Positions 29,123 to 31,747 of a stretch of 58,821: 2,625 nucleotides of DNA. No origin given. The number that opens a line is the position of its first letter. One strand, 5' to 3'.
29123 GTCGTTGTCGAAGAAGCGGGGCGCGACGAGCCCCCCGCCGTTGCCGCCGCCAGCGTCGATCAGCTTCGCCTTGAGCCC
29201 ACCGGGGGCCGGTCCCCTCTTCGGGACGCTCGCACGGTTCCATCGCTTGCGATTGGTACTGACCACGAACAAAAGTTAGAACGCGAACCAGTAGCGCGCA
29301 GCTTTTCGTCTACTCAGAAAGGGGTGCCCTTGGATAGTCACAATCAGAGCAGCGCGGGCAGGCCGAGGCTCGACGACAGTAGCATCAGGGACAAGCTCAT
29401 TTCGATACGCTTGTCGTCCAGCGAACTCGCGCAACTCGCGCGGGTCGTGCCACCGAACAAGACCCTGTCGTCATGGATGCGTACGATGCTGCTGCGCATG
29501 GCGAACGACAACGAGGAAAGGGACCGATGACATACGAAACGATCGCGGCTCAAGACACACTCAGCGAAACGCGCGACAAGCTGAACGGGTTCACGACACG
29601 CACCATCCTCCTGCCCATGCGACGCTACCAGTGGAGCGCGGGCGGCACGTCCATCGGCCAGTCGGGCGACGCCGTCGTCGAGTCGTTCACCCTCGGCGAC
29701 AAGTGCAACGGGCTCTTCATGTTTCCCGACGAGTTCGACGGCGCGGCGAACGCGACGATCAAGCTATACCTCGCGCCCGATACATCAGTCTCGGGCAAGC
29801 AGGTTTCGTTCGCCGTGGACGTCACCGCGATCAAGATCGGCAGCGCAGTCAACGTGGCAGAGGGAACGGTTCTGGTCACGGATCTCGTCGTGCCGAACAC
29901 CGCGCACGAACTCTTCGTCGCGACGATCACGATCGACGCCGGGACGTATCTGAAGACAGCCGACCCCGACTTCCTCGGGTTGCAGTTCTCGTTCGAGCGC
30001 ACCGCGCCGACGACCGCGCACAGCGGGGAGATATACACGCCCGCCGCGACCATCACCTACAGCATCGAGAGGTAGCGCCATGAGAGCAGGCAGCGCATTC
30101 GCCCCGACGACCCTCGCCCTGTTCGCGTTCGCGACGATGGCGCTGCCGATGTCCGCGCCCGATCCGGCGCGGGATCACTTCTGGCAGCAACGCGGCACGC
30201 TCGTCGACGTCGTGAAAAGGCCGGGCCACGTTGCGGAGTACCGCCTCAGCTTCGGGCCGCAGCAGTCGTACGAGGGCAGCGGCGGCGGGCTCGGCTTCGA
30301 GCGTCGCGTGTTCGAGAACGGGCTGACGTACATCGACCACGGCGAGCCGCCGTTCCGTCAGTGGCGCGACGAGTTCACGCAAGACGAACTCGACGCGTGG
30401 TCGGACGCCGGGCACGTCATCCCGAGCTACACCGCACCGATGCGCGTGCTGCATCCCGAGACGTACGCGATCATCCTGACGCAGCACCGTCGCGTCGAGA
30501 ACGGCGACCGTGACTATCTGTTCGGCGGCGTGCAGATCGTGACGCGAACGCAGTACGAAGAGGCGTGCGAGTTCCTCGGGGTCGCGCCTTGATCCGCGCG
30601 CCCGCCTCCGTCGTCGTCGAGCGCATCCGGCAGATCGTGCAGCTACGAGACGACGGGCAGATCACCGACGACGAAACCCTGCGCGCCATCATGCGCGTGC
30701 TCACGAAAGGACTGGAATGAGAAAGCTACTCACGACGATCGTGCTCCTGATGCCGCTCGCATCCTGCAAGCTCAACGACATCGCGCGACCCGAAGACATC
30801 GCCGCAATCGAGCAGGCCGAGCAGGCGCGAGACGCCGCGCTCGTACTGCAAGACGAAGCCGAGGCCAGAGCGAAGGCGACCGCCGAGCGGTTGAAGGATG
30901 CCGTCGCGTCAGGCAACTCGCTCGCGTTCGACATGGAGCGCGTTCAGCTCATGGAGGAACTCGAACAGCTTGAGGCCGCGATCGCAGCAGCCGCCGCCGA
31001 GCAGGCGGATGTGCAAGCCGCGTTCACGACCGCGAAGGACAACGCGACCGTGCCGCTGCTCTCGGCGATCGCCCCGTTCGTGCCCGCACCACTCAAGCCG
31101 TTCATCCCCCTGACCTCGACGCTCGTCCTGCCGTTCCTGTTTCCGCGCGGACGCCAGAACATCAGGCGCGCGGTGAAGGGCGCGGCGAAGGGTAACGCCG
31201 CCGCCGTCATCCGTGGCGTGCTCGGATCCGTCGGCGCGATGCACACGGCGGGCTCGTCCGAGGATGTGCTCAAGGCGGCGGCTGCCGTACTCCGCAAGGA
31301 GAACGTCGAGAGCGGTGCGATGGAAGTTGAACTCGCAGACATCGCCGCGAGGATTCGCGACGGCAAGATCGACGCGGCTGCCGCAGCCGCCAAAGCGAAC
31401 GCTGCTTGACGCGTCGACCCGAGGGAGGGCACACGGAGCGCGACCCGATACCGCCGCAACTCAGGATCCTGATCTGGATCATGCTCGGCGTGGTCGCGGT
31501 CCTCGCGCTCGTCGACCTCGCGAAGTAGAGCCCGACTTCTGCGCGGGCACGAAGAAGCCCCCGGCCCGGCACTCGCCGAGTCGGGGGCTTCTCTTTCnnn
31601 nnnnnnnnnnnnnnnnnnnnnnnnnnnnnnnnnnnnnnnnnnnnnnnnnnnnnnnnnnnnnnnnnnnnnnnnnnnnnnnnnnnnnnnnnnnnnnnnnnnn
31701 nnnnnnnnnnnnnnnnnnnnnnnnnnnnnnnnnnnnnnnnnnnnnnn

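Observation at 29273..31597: The only plus-strand cassette sits inside the packaging/head region and targets the envelope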

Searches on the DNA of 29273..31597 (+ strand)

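Call 7: search_dna_similar(query=window:29273-31597:+, collection=phages, mode=distant, max_rows=15)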
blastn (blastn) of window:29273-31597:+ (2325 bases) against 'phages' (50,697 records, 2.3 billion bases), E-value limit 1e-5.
No match.

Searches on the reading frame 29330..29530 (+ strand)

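Call 4: search_protein_families(library=pfam, proteins=[window:29331-29530:+], max_evalue=1)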
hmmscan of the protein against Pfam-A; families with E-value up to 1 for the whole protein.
window:29331-29530:+ (66 aa): 0 families

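Call 5: search_protein_families(library=phrogs, proteins=[window:29331-29530:+], max_evalue=1)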
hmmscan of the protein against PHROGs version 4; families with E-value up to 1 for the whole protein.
window:29331-29530:+ (66 aa): 0 families

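Call 39: search_protein_families(library=pfam, proteins=[window:29330-29530:+], max_evalue=1)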
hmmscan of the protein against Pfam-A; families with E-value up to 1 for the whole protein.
window:29330-29530:+ (66 aa): 1 family
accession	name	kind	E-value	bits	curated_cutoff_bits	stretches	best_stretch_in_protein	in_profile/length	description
PF19807.5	DUF6290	-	0.019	15.6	27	1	23-60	3-41/72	Family of unknown function (DUF6290)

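Call 89: search_protein_families(library=ncbifam, proteins=[window:29330-29530:+], max_evalue=1)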
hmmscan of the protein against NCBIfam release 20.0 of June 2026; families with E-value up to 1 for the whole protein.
window:29330-29530:+ (66 aa): 1 family
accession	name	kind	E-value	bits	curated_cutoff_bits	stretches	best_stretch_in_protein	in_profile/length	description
NF009368.0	PRK12726.1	equivalog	0.14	11.3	832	1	10-63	79-132/407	flagellar biosynthesis regulator FlhF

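Call 90: search_protein_families(library=padloc, proteins=[window:29330-29530:+], max_evalue=1)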
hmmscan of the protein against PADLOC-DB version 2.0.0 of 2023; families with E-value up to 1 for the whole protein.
window:29330-29530:+ (66 aa): 0 families

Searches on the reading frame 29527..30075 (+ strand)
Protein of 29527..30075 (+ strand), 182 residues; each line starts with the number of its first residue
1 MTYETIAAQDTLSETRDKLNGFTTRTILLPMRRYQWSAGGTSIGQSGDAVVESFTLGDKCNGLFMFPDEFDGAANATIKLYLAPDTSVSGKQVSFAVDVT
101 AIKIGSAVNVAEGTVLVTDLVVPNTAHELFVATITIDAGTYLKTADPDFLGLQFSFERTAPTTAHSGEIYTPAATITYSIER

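Call 4: search_protein_families(library=pfam, proteins=[window:29527-30075:+], max_evalue=1)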
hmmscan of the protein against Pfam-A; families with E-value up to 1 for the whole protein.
window:29527-30075:+ (182 aa): 0 families

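Call 5: search_protein_families(library=phrogs, proteins=[window:29527-30075:+], max_evalue=1)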
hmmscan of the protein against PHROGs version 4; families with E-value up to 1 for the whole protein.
window:29527-30075:+ (182 aa): 0 families

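Call 14: find_homologous_proteins(query=window:29527-30075:+, max_evalue=0.01)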
Query window:29527-30075:+ (182 aa): 1 proteins with E <= 0.01 among 132 candidates.
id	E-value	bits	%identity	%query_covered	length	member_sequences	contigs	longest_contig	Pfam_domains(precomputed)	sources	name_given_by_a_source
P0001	1.8e-112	391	99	100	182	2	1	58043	-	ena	-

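Call 15: find_encoding_contigs(protein=P0001, flank=10000, max_places=6)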
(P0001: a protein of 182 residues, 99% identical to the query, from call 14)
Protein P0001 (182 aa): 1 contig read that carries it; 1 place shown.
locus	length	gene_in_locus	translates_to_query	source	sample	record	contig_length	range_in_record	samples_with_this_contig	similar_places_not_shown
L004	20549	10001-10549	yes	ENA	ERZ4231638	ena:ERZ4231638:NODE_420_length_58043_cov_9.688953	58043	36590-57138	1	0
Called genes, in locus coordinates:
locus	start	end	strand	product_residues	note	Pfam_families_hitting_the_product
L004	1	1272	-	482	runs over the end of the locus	-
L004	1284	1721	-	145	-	-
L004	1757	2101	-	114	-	-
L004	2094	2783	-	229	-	-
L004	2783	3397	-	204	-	-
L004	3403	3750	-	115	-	-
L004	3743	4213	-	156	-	-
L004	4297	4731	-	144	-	-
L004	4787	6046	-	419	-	PF05065:Phage_capsid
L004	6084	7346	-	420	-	-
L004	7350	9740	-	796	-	PF04860:Phage_portal, PF04233:Phage_Mu_F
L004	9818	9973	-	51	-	-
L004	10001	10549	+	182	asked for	-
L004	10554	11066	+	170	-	-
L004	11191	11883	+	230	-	-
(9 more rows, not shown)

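Call 35: search_protein_representatives(alignment_id=A1)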
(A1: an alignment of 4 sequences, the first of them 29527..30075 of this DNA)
Query: 4 sequences, 182 profile positions. Proteins with E-value up to 0.001 (for the whole library): 215; up to 1e-10: 40; up to 1e-30: 7. The best 150 are listed.
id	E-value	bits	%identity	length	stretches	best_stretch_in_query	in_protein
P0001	4.3e-77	274.5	-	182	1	1-182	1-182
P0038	8.2e-66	237.7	-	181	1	1-182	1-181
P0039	1.3e-53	197.9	-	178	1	1-182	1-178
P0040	2.5e-44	167.7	-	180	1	1-182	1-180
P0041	5.2e-39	150.4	-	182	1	2-182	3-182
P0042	3.6e-38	147.6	-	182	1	1-182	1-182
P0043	3.1e-33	131.6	-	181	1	1-182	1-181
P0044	2.2e-29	119.0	-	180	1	1-182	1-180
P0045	3.0e-29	118.6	-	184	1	1-182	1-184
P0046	3.0e-27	112.0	-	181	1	1-182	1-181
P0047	2.8e-26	108.9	-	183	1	3-182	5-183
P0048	4.8e-23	98.3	-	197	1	6-182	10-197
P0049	1.2e-22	97.0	-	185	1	3-182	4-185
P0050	2.8e-22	95.8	-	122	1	64-182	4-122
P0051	1.2e-21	93.8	-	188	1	2-182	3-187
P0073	3.6e-11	59.7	-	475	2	49-176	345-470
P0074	7.2e-11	58.7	-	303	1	34-178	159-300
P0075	9.9e-11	58.2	-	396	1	29-164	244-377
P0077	1.6e-10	57.5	-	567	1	52-176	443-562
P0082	1.8e-09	54.1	-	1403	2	44-175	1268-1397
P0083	1.8e-09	54.1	-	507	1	34-176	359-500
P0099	4.1e-08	49.7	-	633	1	49-176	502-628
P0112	2.3e-07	47.3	-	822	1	55-178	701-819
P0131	1.7e-06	44.4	-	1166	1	65-173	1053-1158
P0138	2.7e-06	43.8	-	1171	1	27-164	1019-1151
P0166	4.4e-05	39.8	-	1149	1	40-176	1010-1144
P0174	6.6e-05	39.2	-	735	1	34-181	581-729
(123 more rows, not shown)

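Call 36: search_protein_families(library=pfam, proteins=[P0073, P0077, P0082, P0083, P0099, P0112, P0131, P0138, P0166, P0174], max_evalue=0.01)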
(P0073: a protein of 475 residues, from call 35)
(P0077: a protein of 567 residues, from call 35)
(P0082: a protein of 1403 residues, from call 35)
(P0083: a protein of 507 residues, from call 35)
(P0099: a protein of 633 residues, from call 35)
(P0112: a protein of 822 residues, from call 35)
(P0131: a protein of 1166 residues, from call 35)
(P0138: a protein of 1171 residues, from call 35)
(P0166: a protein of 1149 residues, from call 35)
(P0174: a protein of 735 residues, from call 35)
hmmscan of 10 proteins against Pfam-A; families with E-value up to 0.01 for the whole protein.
P0073 (475 aa): 0 families

P0077 (567 aa): 1 family
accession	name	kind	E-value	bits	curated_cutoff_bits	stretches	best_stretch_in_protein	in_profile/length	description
PF20858.2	Pgp3_N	-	0.008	16.7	27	1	172-216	15-60/68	Immunodominant antigen Pgp3, N-terminal domain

P0082 (1403 aa): 2 families
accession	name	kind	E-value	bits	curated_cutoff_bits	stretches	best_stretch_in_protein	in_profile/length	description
PF13306.12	LRR_5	-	1e-48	164.8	27.7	2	782-883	1-101/127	BspA type Leucine rich repeat region (6 copies)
PF13855.12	LRR_8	-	0.00081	19.5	27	0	848-891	12-56/61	Leucine rich repeat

P0083 (507 aa): 0 families

P0099 (633 aa): 0 families

P0112 (822 aa): 1 family
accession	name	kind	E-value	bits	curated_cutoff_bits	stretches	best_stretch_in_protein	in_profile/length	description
PF19264.4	DUF5907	-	1.4e-05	25.6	27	0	258-302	10-51/80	Repeat of unknown function (DUF5907)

P0131 (1166 aa): 1 family
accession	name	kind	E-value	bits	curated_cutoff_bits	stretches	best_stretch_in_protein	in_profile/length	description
PF16760.10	CBM53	-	0.0015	19.2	27.6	0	540-570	15-50/57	Starch/carbohydrate-binding module (family 53)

P0138 (1171 aa): 1 family
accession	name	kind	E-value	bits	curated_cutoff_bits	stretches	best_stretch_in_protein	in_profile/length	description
PF24801.1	FNIII-A_GpJ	-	7.2e-11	42.7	27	1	266-373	15-110/126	Tip attachment protein J,FNIII-A domain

P0166 (1149 aa): 0 families

P0174 (735 aa): 1 family
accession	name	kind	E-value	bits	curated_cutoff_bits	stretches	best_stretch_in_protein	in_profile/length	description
PF09956.15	Phage_cement_2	-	0.00025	21.8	24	1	98-208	10-97/103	Phage cement protein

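Call 45: find_homologous_proteins(query=A2, max_evalue=0.001)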
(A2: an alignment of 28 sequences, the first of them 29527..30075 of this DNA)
Query A2 (28 sequences) (182 aa, profile of the alignment): 5 proteins with E <= 0.001 among 5005 candidates.
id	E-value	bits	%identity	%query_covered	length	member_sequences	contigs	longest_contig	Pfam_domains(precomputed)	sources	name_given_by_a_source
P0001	1.5e-51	193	99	100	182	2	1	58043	-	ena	-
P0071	4.7e-50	188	25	55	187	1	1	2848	-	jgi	jgi:hypothetical protein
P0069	2.0e-33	134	29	65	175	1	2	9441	-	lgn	-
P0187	2.9e-15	74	26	87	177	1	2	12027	-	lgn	-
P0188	1.6e-8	52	31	30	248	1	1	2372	-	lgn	-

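Call 49: search_solved_structures(query=A2, max_evalue=10)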
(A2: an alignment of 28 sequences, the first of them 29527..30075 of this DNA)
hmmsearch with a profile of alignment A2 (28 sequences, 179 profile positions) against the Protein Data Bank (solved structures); distinct sequences matched with E-value up to 10: 2.
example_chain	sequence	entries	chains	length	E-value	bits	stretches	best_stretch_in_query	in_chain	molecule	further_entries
8ga6_A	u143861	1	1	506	0.011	18.6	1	70-135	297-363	THR6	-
4bum_X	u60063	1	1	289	0.55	13.2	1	37-94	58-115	VOLTAGE-DEPENDENT ANION CHANNEL 2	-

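Call 50: search_protein_families(library=phrogs, proteins=[P0073, P0077, P0083, P0099, P0112, P0138, P0166, P0174, P0074, P0075], max_evalue=0.001)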
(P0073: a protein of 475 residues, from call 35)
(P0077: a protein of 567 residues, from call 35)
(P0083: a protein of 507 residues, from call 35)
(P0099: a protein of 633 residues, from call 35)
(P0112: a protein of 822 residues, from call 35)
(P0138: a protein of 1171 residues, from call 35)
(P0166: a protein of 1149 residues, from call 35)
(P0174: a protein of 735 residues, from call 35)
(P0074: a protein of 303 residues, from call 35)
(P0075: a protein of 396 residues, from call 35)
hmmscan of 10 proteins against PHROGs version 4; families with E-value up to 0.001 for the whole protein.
P0073 (475 aa): 1 family
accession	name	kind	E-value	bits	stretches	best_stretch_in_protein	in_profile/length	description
phrog_34856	-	unknown function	2.7e-22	80.5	2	336-469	176-309/315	-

P0077 (567 aa): 2 families
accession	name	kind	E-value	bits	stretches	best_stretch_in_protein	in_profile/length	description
phrog_34856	-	unknown function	9.9e-09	36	1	421-550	166-296/315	-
phrog_31660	-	tail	7.6e-05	23.6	1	184-228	77-122/182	tail fiber protein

P0083 (507 aa): 2 families
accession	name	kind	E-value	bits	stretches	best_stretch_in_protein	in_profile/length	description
phrog_34856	-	unknown function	3.6e-14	53.8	1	366-478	175-286/315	-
phrog_23837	-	head and packaging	0.00022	21.3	0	303-347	108-153/507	virion structural protein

P0099 (633 aa): 4 families
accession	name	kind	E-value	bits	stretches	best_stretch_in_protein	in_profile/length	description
phrog_18345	-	tail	1.4e-19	71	1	155-291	676-809/956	tail fiber protein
phrog_34856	-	unknown function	1.6e-14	54.9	1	493-613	174-293/315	-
phrog_9942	-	tail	3.9e-13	49.3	1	70-282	473-681/1178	tail fiber protein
phrog_31660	-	tail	0.0005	20.9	1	302-349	77-124/182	tail fiber protein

P0112 (822 aa): 4 families
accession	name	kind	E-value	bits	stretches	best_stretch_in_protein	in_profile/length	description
phrog_24210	-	tail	2.9e-21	77.2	2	324-396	54-126/303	tail fiber protein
phrog_36707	-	tail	3.9e-10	40.9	1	327-396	99-168/288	tail fiber protein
phrog_2631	-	tail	4.8e-10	39.7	2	341-388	420-467/644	tail fiber protein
phrog_11303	-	tail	7.9e-10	40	2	312-396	62-146/231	tail fiber protein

P0138 (1171 aa): 4 families
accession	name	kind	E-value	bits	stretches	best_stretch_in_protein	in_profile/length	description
phrog_31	-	tail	7.6e-33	114.4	1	63-733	157-781/1565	central tail fiber J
phrog_1727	-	tail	4.5e-11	42.1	1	227-550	70-365/1174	tail protein and host specificity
phrog_2589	-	tail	3.5e-05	21.4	1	229-548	74-365/3686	tail protein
phrog_32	-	tail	0.00038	21.1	0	80-157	115-193/203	tail assembly protein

P0166 (1149 aa): 1 family
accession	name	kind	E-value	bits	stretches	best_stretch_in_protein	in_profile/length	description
phrog_34856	-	unknown function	3.1e-13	50.7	1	1012-1133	177-298/315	-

P0174 (735 aa): 0 families

P0074 (303 aa): 2 families
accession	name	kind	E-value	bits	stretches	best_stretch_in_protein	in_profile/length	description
phrog_17264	-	unknown function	0.00013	22.8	1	47-149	15-97/147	-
phrog_16867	-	unknown function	0.00099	18.7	0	23-130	68-170/631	-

P0075 (396 aa): 1 family
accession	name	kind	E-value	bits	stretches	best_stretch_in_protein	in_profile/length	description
phrog_3545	-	unknown function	0.00011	21.4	1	41-201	778-940/1115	-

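Call 57: predict_structure(alignment_id=A5)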
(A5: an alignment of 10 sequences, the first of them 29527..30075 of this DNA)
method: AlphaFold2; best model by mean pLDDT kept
length: 182 residues; sequences in the alignment: 10
mean_pLDDT: 71.9   pTM: 0.70
mean pLDDT of the five models: 71.9, 71.8, 70.9, 69.8, 68.9
residues with pLDDT >= 90: 0; 70-90: 118; 50-70: 49; < 50: 15
segments of 3 or more residues with pLDDT < 50: 9-20
pLDDT, mean of each block of 10 residues (from residue 1): 53 43 70 59 54 75 77 83 80 85 69 79 83 83 68 84 71 78 63
secondary structure, 60 per line:
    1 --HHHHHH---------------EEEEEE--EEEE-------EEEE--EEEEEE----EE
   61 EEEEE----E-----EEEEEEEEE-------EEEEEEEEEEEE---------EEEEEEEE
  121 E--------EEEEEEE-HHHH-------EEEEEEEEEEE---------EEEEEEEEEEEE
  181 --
elements in order: H3-8 E24-29 E32-35 E43-46 E49-54 E59-65 E76-84 E92-103 E113-121 E130-136 H138-141 E149-159 E169-180

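Call 60: fold_search(model_id=the predicted structure, library=pdb)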
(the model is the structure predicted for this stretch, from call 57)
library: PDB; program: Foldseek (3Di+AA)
matches with E <= 10: 1746; with E <= 0.001: 62
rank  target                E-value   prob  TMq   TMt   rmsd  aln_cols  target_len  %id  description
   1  1gny_A                1.7e-05  1.00  0.47  0.54   6.0       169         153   18  xylan-binding module CBM15 (released 2001-11-29)
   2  9e7m_Ja               6.1e-05  0.98  0.28  0.09  20.4       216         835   11  In situ cryoEM structure of bacteriophage Ur-lambda tail tip complex (released 2025-11-05)
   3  7qx5                  6.8e-05  1.00  0.45  0.17   6.5       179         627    9  mosquitocidal Cry11Aa-Y449F determined at pH 7 from naturally-occurring nanocrystals by Serial femtosecond crystallograp (released 2022-07-27)
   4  3nru_I                1.0e-04  1.00  0.46  0.51   5.8       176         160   10  Ligand binding domain of EPHA7 (released 2010-12-08)
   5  7qx6                  1.3e-04  1.00  0.44  0.16   6.6       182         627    9  mosquitocidal Cry11Aa-E583Q determined at pH 7 from naturally-occurring nanocrystals by Serial femtosecond crystallograp (released 2022-07-27)
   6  5by3                  1.5e-04  1.00  0.45  0.13   5.2       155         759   10  A novel family GH115 4-O-Methyl-alpha-glucuronidase, BtGH115A, with specificity for decorated arabinogalactans (released 2015-07-22)
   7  1w0n                  1.9e-04  1.00  0.42  0.58   5.2       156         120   12  Structure of uncomplexed Carbohydrate Binding Domain CBM36 (released 2004-10-27)
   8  7qx7                  1.9e-04  1.00  0.45  0.16   6.1       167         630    8  mosquitocidal Cry11Aa-F17Y determined at pH 7 from naturally-occurring nanocrystals by Serial femtosecond crystallograph (released 2022-07-27)
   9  9cyn_C                1.9e-04  1.00  0.38  0.33  15.3       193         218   11  Flagellar filament sheath protein FlaA1 (released 2026-03-18)
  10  3nru_B                2.0e-04  1.00  0.43  0.48   6.4       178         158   11  Ligand binding domain of EPHA7 (released 2010-12-08)
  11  5yvp_A                2.1e-04  1.00  0.43  0.41  10.6       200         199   10  Crystal structure of an apo form cyclase Filc1 from Fischerella sp. TAU (released 2018-11-07)
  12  1v0a                  2.4e-04  1.00  0.33  0.35  10.9       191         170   10  Family 11 Carbohydrate-Binding Module of cellulosomal cellulase Lic26A-Cel5E of Clostridium thermocellum (released 2005-01-12)
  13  8a28_A                2.5e-04  0.99  0.31  0.19  10.2       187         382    7  Structure of the astacin zymogen of LAST-MAM from Limulus polyphemus (released 2022-10-19)
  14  6sgf_A                2.8e-04  1.00  0.36  0.45   7.5       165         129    9  Molecular insight into a new low affinity xylan binding module CBM86, from the xylanolytic gut symbiont Roseburia inte (released 2019-11-20)
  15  5wpr                  2.8e-04  1.00  0.40  0.37  11.3       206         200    9  Crystal structure HpiC1 in C2 space group (released 2018-03-07)
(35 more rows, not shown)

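Call 61: fold_search(model_id=the predicted structure, library=viral)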
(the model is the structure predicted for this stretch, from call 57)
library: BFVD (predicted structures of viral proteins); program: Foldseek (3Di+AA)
matches with E <= 10: 1881; with E <= 0.001: 132
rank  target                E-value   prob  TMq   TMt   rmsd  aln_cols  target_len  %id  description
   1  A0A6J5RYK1            1.8e-07  1.00  0.61  0.29   9.6       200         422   13  Uncharacterized protein [uncultured Caudovirales phage]
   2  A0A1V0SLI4            4.4e-07  1.00  0.55  0.18  11.4       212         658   13  Collagen triple helix repeat containing protein [Klosneuvirus KNV1]
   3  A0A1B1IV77            2.1e-06  1.00  0.61  0.54   6.0       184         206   12  (no name in the UniProt tables at hand)
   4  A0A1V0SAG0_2          4.2e-06  1.00  0.65  0.12   4.0       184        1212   14  Collagen triple helix repeat containing protein [Catovirus CTV1]
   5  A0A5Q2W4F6            5.4e-06  1.00  0.61  0.12   4.3       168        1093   12  (no name in the UniProt tables at hand)
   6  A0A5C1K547            7.4e-06  1.00  0.50  0.23   5.0       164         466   13  (no name in the UniProt tables at hand)
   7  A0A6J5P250            1.5e-05  1.00  0.31  0.13  14.7       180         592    9  Uncharacterized protein [uncultured Caudovirales phage]
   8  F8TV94                1.5e-05  1.00  0.61  0.31   4.5       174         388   14  (no name in the UniProt tables at hand)
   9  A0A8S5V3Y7            1.5e-05  1.00  0.46  0.17   8.0       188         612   11  Uncharacterized protein [Siphoviridae sp. cteDy1]
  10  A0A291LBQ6            1.5e-05  1.00  0.40  0.14   7.7       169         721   12  Tail fiber protein / pectate lyase superfamily protein [Klebsiella phage vB_KpnM_KpV79]
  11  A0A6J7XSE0            1.8e-05  1.00  0.40  0.42   7.8       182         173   16  Uncharacterized protein [uncultured Caudovirales phage]
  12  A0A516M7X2            2.6e-05  1.00  0.35  0.40  12.2       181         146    8  (no name in the UniProt tables at hand)
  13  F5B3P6                2.9e-05  1.00  0.52  0.46   7.2       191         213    9  (no name in the UniProt tables at hand)
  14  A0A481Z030            3.0e-05  1.00  0.57  0.15   9.0       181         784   16  Uncharacterized protein [Mimivirus LCMiAC01]
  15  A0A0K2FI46            3.5e-05  1.00  0.56  0.17   5.4       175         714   10  Uncharacterized protein [Achromobacter phage phiAxp-3]
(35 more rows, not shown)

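Call 89: search_protein_families(library=ncbifam, proteins=[window:29527-30075:+], max_evalue=1)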
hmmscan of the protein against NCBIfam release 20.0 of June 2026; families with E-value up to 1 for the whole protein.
window:29527-30075:+ (182 aa): 0 families

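Call 90: search_protein_families(library=padloc, proteins=[window:29527-30075:+], max_evalue=1)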
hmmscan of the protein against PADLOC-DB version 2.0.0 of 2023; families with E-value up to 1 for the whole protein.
window:29527-30075:+ (182 aa): 0 families

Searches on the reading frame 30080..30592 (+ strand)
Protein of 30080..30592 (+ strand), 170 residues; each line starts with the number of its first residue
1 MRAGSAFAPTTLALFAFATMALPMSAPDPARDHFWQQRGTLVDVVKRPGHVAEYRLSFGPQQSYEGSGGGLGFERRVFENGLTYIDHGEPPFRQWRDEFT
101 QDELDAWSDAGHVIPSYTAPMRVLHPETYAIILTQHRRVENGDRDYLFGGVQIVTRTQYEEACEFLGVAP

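Call 4: search_protein_families(library=pfam, proteins=[window:30080-30592:+], max_evalue=1)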
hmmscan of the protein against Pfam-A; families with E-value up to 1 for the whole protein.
window:30080-30592:+ (170 aa): 0 families

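Call 5: search_protein_families(library=phrogs, proteins=[window:30080-30592:+], max_evalue=1)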
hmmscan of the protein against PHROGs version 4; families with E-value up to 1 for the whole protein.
window:30080-30592:+ (170 aa): 2 families
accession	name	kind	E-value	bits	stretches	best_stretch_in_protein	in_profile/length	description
phrog_20777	-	unknown function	0.24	12.5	1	98-139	26-67/71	-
phrog_7853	-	unknown function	0.37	11.9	0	98-119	17-38/58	-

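Call 55: predict_structure(protein=window:30080-30592:+)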
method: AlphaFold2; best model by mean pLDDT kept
length: 170 residues; sequences in the alignment: 1
mean_pLDDT: 41.8   pTM: 0.27
mean pLDDT of the five models: 41.8, 38.0, 36.3, 35.4, 34.0
residues with pLDDT >= 90: 0; 70-90: 0; 50-70: 21; < 50: 149
segments of 3 or more residues with pLDDT < 50: 1-53, 55-58, 65-99, 103-153, 166-168
pLDDT, mean of each block of 10 residues (from residue 1): 41 36 33 36 43 49 43 36 38 42 46 32 42 43 42 56 51
secondary structure, 60 per line:
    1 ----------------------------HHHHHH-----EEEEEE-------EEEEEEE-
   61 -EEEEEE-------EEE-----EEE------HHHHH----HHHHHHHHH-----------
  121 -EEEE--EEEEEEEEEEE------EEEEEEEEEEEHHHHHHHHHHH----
elements in order: H29-34 E40-45 E53-59 E62-67 E75-77 E83-85 H92-96 H101-109 E122-125 E128-138 E145-155 H156-166

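Call 88: search_solved_structures(query=window:30080-30592:+, max_evalue=10)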
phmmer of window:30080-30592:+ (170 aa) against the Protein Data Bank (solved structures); distinct sequences matched with E-value up to 10: 0.

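Call 89: search_protein_families(library=ncbifam, proteins=[window:30080-30592:+], max_evalue=1)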
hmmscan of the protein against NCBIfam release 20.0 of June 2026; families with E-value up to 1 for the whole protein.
window:30080-30592:+ (170 aa): 0 families

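Call 90: search_protein_families(library=padloc, proteins=[window:30080-30592:+], max_evalue=1)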
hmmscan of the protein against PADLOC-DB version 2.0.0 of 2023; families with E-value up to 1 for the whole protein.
window:30080-30592:+ (170 aa): 0 families

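Call 96: find_related_loci(query=window:30080-30592:+, collection=viral_contigs, flank=6000)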
Query window:30080-30592:+ (170 aa) in viral_contigs; peptide patterns used: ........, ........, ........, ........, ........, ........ (x = any residue, [..] = any of these).
2 stretches matched a pattern, but none encodes a relative of the query by tblastn (E <= 1e-3).

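Call 97: find_related_loci(query=window:30080-30592:+, collection=genome_contigs, flank=6000)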
Query window:30080-30592:+ (170 aa) in genome_contigs; peptide patterns used: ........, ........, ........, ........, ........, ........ (x = any residue, [..] = any of these).
60 stretches matched a pattern; 1 encode a relative of the query (tblastn E <= 1e-3); 1 distinct loci.
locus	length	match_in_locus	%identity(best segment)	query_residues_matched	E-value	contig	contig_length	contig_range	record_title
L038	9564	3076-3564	67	14-170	7e-69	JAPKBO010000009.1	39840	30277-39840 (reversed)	MAG: Planctomycetota bacterium isolate ANT-40 NODE_588_length_39840_cov_8.222094, whole genome shotgun sequence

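Call 107: search_dna_similar(query=L038:3040-3567:+, collection=phages, mode=protein, max_evalue=1, max_rows=10)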
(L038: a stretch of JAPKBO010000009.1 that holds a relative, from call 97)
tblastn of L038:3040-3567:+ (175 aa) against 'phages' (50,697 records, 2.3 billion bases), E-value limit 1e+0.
No match.

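Call 109: find_related_loci(query=A8, collection=viral_contigs, flank=6000)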
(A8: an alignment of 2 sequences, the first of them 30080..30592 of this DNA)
Query A8 (170 aa) in viral_contigs; peptide patterns used: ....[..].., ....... (x = any residue, [..] = any of these).
19 stretches matched a pattern, but none encodes a relative of the query by tblastn (E <= 1e-3).

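Call 110: search_solved_structures(query=A8, max_evalue=10)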
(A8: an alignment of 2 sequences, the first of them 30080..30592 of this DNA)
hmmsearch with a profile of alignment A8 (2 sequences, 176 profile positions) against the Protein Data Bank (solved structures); distinct sequences matched with E-value up to 10: 0.
